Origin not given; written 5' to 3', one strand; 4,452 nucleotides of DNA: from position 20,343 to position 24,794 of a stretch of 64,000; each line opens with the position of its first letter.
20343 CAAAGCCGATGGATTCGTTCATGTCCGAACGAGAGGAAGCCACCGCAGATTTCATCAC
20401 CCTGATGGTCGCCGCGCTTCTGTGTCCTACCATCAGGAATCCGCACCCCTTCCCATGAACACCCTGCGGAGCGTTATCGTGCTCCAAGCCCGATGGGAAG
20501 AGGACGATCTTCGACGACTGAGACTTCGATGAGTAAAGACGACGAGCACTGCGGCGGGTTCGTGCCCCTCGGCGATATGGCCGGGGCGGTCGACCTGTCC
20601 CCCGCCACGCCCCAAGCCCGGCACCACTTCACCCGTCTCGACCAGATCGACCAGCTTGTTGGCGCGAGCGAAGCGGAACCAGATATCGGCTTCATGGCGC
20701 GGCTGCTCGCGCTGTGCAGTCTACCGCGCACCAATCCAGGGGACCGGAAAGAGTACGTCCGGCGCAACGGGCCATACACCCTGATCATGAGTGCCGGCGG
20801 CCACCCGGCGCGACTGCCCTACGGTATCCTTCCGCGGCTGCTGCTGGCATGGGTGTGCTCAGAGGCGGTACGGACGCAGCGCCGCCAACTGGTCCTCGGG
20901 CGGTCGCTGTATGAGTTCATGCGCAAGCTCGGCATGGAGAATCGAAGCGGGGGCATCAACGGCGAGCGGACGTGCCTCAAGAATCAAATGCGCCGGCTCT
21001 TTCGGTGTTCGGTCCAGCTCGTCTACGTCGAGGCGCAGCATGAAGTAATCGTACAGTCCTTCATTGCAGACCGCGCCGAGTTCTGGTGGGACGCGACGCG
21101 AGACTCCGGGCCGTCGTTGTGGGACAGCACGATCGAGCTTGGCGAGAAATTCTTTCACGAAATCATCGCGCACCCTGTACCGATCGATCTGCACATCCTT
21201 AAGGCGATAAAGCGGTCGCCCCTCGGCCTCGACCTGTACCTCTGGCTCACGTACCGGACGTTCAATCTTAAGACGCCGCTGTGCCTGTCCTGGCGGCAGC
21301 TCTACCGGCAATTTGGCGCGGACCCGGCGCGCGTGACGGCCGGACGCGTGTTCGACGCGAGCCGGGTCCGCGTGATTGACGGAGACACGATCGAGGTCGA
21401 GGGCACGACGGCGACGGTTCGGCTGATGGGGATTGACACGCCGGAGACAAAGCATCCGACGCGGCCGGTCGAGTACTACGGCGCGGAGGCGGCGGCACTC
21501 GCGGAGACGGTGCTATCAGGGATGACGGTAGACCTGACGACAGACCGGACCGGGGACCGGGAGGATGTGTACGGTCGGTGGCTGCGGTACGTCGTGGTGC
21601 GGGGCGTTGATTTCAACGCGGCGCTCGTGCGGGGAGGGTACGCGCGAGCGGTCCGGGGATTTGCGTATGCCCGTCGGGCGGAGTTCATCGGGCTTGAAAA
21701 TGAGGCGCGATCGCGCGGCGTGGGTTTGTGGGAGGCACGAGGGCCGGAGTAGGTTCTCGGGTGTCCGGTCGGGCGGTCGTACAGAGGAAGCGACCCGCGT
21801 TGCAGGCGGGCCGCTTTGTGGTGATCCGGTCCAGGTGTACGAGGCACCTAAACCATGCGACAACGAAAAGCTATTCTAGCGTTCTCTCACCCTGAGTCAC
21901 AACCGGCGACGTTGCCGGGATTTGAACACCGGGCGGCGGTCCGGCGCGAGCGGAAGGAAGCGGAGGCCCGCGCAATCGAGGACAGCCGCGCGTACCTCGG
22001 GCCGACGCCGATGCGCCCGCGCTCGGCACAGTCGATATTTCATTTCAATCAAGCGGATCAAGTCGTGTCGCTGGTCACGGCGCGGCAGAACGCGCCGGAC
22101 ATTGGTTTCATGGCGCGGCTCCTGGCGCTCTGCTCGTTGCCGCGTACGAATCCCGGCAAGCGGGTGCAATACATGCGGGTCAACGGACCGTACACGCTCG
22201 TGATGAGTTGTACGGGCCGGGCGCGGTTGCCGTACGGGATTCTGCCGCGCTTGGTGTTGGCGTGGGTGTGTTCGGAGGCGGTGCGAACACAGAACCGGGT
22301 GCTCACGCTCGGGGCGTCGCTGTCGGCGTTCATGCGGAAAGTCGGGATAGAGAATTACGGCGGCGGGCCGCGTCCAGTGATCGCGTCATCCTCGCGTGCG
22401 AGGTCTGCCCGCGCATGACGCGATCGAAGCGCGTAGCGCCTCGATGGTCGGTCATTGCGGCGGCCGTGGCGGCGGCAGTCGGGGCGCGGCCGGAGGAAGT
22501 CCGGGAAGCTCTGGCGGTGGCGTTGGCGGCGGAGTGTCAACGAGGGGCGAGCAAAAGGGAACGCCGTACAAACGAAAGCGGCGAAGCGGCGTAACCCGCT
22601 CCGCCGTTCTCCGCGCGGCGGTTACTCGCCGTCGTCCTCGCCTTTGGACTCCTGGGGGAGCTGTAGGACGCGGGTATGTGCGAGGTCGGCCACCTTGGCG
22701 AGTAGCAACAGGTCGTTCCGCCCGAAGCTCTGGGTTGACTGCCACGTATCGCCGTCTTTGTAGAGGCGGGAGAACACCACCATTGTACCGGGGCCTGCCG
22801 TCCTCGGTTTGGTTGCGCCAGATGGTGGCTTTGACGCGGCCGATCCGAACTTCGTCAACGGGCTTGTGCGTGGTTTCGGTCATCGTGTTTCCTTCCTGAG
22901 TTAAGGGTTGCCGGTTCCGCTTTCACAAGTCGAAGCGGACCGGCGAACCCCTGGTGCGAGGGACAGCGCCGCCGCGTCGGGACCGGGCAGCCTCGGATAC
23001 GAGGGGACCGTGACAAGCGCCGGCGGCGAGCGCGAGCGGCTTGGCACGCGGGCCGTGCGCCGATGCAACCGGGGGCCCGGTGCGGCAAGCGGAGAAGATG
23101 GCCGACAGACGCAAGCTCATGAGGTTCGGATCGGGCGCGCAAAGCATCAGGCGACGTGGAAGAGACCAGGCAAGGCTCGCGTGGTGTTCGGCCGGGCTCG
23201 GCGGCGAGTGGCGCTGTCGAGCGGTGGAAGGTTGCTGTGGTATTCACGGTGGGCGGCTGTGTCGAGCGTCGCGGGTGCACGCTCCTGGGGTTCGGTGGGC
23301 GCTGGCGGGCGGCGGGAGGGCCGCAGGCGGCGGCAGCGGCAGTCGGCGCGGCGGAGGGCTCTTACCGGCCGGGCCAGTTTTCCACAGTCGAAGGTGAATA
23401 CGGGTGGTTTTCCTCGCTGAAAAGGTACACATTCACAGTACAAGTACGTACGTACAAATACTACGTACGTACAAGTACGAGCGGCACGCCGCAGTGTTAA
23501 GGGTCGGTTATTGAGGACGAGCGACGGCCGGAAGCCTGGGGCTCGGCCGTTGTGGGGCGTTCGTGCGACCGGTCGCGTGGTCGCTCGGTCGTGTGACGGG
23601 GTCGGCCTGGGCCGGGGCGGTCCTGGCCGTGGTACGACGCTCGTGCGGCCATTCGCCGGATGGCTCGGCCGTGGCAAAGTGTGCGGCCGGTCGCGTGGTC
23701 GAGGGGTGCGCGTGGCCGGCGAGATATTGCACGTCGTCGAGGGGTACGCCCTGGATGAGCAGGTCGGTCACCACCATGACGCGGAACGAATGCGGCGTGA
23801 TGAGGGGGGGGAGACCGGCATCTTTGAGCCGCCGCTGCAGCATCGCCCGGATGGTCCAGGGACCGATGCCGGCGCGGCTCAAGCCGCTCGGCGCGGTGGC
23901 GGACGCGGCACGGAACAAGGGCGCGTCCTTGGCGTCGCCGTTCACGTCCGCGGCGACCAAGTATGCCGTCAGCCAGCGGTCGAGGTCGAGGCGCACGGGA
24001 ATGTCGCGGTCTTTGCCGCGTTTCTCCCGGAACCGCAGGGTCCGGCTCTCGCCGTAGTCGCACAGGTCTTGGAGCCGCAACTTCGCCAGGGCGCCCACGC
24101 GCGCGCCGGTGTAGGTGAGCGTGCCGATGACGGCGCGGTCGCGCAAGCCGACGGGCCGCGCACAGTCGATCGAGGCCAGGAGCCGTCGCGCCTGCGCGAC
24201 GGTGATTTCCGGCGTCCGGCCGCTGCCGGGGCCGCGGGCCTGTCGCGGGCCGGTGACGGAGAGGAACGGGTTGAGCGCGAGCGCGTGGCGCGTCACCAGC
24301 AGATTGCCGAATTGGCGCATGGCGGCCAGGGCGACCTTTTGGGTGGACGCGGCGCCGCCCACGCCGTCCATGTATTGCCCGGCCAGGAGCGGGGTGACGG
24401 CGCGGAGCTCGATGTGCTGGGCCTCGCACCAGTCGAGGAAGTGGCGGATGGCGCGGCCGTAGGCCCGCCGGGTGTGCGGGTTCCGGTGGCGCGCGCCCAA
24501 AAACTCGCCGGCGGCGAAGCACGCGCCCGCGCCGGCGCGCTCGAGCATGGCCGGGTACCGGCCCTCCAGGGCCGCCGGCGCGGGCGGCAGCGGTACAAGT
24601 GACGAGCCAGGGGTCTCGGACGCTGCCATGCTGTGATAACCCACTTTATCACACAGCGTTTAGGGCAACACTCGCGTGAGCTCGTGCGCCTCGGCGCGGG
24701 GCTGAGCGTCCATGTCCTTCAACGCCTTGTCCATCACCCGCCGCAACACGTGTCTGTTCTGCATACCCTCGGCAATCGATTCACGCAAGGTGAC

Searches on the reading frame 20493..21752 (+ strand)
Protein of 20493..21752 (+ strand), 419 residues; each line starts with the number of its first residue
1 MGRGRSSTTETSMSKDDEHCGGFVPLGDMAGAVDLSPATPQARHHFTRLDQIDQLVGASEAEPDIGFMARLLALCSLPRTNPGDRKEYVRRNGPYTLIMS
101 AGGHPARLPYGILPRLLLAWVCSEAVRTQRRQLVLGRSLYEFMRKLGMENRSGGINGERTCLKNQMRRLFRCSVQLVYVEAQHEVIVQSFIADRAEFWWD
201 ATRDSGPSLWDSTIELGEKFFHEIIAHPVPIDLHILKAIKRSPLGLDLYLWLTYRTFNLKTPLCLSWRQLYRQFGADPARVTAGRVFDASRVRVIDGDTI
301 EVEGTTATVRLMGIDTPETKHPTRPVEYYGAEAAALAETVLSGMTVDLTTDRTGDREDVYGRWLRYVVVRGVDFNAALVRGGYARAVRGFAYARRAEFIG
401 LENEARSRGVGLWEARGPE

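Call 32: search_protein_families(library=pfam, proteins=[window:20493-21752:+], max_evalue=0.001)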
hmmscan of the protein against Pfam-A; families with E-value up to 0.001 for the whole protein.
window:20493-21752:+ (419 aa): 2 families
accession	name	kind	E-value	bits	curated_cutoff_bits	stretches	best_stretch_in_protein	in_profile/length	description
PF04796.18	RepA_C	-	5.2e-26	92.4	26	1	109-259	2-165/181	Plasmid encoded RepA protein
PF00565.23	SNase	-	1.9e-20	73.7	21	1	308-414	1-106/107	Staphylococcal nuclease homologue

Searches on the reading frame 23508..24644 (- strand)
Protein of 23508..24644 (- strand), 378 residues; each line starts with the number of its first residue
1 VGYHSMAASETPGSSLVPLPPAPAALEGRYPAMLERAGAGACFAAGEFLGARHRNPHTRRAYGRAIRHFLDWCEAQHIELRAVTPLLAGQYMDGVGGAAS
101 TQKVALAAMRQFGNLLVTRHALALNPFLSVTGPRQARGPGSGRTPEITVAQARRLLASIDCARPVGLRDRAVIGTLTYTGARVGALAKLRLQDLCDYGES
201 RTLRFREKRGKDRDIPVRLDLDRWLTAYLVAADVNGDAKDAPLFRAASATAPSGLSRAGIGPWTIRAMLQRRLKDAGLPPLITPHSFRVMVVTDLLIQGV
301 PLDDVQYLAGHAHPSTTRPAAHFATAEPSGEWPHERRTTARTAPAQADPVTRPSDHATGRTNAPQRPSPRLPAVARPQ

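Call 32: search_protein_families(library=pfam, proteins=[window:23508-24644:-], max_evalue=0.001)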
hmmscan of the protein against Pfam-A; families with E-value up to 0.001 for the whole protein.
window:23508-24644:- (378 aa): 2 families
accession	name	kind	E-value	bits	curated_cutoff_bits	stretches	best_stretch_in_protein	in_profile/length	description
PF00589.27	Phage_integrase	-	1.8e-18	67.3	27.1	1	147-318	3-163/172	Phage integrase family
PF02899.23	Phage_int_SAM_1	-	0.00026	21.6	22.3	1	51-118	11-81/83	Phage integrase, N-terminal SAM-like domain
